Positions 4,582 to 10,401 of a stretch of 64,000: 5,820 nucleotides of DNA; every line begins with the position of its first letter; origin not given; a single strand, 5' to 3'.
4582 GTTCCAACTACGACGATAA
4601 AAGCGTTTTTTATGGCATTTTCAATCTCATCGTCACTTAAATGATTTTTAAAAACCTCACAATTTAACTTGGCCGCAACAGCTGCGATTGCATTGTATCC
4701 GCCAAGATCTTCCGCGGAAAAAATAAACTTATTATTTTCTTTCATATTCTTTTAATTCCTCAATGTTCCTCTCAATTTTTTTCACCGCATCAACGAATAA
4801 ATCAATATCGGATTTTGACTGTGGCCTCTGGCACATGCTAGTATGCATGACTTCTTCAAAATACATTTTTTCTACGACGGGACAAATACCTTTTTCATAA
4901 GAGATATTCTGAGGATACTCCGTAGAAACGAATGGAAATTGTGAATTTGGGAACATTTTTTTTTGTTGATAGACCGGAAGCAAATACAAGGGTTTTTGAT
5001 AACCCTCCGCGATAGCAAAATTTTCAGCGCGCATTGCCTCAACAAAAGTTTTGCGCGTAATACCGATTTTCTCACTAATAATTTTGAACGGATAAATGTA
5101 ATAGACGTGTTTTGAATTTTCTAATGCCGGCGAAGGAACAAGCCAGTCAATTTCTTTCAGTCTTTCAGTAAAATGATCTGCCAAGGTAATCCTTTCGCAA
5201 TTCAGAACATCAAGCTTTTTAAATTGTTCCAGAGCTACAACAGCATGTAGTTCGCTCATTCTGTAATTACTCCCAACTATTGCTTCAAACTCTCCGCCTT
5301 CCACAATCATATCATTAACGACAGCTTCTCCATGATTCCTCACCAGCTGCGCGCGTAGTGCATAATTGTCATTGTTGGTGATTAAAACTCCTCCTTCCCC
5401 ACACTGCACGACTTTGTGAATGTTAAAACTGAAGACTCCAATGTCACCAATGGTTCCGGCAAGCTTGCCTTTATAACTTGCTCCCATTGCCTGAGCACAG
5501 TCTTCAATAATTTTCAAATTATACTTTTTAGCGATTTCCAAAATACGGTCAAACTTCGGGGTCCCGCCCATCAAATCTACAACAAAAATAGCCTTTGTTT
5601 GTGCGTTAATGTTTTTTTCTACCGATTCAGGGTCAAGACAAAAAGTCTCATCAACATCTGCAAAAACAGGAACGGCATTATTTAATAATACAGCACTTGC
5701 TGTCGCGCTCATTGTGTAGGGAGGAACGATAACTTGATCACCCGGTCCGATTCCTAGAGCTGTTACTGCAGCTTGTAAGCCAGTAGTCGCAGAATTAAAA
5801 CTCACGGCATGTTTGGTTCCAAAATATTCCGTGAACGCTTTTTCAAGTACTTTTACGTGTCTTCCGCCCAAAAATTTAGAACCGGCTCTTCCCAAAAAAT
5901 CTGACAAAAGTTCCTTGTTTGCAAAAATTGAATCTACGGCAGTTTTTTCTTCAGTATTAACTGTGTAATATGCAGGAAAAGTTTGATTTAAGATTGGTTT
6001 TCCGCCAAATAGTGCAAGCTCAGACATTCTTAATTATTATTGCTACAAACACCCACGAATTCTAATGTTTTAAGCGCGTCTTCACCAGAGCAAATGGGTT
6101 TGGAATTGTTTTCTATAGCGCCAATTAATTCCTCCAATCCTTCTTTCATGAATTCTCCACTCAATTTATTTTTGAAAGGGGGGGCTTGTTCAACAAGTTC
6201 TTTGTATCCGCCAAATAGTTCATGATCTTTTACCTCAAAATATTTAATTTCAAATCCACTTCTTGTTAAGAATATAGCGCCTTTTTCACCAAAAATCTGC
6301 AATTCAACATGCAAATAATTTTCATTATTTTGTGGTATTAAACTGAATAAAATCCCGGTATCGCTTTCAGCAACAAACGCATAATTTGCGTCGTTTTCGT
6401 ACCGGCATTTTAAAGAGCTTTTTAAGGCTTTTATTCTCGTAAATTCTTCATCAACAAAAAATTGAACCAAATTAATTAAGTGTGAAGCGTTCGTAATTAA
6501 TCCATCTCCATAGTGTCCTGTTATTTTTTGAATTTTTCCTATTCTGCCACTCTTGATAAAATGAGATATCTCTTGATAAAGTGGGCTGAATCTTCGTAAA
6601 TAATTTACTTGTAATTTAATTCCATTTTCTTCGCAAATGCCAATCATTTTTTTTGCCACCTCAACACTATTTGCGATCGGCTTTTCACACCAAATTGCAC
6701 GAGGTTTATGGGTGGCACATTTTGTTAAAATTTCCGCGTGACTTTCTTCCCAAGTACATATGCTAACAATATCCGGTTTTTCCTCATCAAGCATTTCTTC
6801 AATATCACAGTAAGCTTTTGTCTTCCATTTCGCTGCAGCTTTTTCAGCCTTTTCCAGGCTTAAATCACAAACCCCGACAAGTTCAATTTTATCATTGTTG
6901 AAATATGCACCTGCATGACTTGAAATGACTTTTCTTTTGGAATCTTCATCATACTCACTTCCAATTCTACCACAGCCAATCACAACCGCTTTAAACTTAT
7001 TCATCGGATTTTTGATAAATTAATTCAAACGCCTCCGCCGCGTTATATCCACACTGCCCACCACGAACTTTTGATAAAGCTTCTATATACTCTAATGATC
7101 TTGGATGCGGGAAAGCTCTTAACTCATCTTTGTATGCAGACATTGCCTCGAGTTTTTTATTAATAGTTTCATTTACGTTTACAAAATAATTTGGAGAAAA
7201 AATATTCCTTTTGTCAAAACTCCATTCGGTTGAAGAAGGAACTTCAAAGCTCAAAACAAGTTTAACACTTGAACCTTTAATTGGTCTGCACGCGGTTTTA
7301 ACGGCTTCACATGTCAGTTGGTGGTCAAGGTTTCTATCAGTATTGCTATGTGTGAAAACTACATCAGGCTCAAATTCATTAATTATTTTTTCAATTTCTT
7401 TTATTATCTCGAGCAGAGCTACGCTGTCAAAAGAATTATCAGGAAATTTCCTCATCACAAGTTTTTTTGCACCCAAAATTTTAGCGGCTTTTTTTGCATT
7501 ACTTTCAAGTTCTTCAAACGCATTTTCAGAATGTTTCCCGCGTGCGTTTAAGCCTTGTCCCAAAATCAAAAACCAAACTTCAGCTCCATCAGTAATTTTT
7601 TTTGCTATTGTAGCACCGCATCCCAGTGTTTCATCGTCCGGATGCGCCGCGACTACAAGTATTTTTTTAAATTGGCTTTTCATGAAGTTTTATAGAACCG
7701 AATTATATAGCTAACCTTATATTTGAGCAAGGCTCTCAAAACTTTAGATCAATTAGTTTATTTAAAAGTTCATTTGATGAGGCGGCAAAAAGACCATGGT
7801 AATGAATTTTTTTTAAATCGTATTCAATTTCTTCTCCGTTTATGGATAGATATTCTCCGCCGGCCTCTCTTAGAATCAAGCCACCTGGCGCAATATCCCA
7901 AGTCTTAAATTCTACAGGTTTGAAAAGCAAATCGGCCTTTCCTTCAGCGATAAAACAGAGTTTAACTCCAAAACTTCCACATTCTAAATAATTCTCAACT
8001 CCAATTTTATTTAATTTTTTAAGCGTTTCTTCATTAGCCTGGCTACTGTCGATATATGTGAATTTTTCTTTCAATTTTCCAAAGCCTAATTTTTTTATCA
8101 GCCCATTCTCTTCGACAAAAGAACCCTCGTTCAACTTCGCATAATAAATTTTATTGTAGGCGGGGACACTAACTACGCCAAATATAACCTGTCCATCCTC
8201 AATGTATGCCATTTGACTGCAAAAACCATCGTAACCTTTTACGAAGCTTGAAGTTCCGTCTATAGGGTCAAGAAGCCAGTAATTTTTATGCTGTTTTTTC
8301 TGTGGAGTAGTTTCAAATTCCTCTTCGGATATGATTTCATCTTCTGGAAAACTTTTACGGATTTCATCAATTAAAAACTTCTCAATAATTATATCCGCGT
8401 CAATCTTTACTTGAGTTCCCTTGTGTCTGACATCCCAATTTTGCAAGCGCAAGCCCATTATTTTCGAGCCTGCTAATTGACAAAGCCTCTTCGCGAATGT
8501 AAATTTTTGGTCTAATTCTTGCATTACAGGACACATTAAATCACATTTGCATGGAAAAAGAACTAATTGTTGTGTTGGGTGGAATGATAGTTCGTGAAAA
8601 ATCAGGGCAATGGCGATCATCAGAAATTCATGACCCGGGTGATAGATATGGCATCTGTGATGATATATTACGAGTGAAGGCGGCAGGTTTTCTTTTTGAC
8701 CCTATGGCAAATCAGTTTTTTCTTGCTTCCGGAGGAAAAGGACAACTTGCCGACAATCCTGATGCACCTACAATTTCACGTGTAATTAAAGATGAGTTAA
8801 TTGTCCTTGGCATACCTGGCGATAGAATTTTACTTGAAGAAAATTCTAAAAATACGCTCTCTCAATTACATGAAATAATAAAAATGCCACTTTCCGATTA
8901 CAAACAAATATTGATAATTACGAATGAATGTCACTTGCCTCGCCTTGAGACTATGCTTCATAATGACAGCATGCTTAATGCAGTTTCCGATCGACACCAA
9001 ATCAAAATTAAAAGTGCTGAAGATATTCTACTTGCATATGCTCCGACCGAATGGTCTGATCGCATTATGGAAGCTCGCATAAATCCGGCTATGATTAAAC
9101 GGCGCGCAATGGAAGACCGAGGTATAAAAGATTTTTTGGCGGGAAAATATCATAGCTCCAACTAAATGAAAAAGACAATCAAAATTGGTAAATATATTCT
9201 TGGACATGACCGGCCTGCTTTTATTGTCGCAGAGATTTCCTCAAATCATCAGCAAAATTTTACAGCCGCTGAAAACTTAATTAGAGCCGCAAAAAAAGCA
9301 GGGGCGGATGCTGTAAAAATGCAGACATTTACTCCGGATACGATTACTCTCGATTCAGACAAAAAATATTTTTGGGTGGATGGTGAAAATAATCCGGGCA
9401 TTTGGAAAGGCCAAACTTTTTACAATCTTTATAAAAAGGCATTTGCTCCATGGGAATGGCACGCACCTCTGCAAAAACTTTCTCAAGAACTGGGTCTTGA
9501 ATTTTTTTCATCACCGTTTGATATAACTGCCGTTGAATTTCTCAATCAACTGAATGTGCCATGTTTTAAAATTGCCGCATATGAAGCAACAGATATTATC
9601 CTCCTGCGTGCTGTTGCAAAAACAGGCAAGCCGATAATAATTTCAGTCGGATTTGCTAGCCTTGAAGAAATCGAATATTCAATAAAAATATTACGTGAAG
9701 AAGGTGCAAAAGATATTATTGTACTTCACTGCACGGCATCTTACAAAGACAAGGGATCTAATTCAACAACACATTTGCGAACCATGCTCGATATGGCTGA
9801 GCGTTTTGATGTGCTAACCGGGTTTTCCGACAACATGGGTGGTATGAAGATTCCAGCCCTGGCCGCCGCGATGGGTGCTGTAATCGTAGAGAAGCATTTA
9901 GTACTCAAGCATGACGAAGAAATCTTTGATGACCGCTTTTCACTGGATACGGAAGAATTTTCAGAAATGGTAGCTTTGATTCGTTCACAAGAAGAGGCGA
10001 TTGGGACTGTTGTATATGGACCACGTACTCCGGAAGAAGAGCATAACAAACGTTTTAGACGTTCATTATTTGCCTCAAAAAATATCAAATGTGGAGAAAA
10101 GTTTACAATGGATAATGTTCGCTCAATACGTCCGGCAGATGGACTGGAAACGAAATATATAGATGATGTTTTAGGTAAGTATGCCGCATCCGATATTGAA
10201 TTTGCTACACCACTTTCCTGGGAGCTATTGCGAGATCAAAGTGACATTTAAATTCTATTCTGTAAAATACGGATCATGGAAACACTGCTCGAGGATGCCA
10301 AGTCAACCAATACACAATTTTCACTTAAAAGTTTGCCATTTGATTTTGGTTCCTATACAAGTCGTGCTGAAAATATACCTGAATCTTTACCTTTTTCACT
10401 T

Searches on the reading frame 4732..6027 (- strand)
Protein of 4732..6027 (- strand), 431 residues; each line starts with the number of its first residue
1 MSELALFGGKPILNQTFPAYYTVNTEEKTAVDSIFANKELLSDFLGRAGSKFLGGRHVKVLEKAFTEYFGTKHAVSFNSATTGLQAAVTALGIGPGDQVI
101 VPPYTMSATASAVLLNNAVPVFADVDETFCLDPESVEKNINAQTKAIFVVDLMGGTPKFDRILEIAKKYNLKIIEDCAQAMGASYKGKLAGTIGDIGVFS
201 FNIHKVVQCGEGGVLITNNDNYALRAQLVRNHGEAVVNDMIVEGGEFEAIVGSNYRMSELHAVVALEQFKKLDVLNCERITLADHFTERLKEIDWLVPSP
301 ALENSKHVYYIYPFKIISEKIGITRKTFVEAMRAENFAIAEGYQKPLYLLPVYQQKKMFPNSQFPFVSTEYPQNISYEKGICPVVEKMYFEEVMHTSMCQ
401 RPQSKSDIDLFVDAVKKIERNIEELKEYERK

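Call 58: search_protein_families(library=pfam, proteins=[window:4732-6027:-], max_evalue=0.0001)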
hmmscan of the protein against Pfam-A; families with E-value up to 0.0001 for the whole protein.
window:4732-6027:- (431 aa): 4 families
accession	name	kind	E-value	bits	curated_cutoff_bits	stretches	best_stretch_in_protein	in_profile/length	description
PF01041.23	DegT_DnrJ_EryC1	-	9.4e-88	295.3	19.8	1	51-371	19-335/360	DegT/DnrJ/EryC1/StrS aminotransferase family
PF01212.27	Beta_elim_lyase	-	3.5e-07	30.3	27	1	56-239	32-233/288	Beta-eliminating lyase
PF00155.27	Aminotran_1_2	-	1.5e-05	24.8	19.7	1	51-149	37-152/361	Aminotransferase class I and II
PF01053.26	Cys_Met_Meta_PP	-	5.6e-05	22.3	27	1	58-180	54-177/381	Cys/Met metabolism PLP-dependent enzyme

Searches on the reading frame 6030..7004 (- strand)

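Call 58: search_protein_families(library=pfam, proteins=[window:6030-7004:-], max_evalue=0.0001)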
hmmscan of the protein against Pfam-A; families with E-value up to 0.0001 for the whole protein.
window:6030-7004:- (324 aa): 4 families
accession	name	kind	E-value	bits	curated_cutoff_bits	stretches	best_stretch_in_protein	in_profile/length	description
PF01408.29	GFO_IDH_MocA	-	5e-25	88.9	24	1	4-135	1-120/120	Oxidoreductase family, NAD-binding Rossmann fold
PF22725.1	GFO_IDH_MocA_C3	-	3.1e-08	34.1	27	1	146-244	4-123/124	GFO/IDH/MocA C-terminal domain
PF02894.22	GFO_IDH_MocA_C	-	3.6e-06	27.4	22.9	1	169-320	43-206/218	Oxidoreductase family, C-terminal alpha/beta domain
PF03447.22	NAD_binding_3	-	5.6e-05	24.3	24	1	10-128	1-110/116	Homoserine dehydrogenase, NAD binding domain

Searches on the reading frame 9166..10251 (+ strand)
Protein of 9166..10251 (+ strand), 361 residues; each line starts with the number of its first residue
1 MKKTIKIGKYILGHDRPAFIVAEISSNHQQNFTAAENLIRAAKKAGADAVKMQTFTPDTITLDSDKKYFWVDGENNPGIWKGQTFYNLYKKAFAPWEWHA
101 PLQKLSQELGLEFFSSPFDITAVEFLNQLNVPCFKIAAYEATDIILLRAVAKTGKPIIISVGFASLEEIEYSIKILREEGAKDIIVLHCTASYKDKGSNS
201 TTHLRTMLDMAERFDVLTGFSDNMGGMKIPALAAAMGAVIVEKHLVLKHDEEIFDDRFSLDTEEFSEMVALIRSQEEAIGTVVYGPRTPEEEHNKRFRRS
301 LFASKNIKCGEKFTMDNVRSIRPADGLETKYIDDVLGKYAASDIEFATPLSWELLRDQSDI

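Call 58: search_protein_families(library=pfam, proteins=[window:9166-10251:+], max_evalue=0.0001)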
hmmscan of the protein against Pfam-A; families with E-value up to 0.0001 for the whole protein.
window:9166-10251:+ (361 aa): 2 families
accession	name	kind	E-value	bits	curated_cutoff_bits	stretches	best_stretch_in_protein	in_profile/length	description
PF03102.20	NeuB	-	1.4e-71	241.2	22.1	1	38-282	1-239/241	NeuB family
PF08666.17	SAF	-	1.4e-08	35.6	21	1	298-356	1-63/63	SAF domain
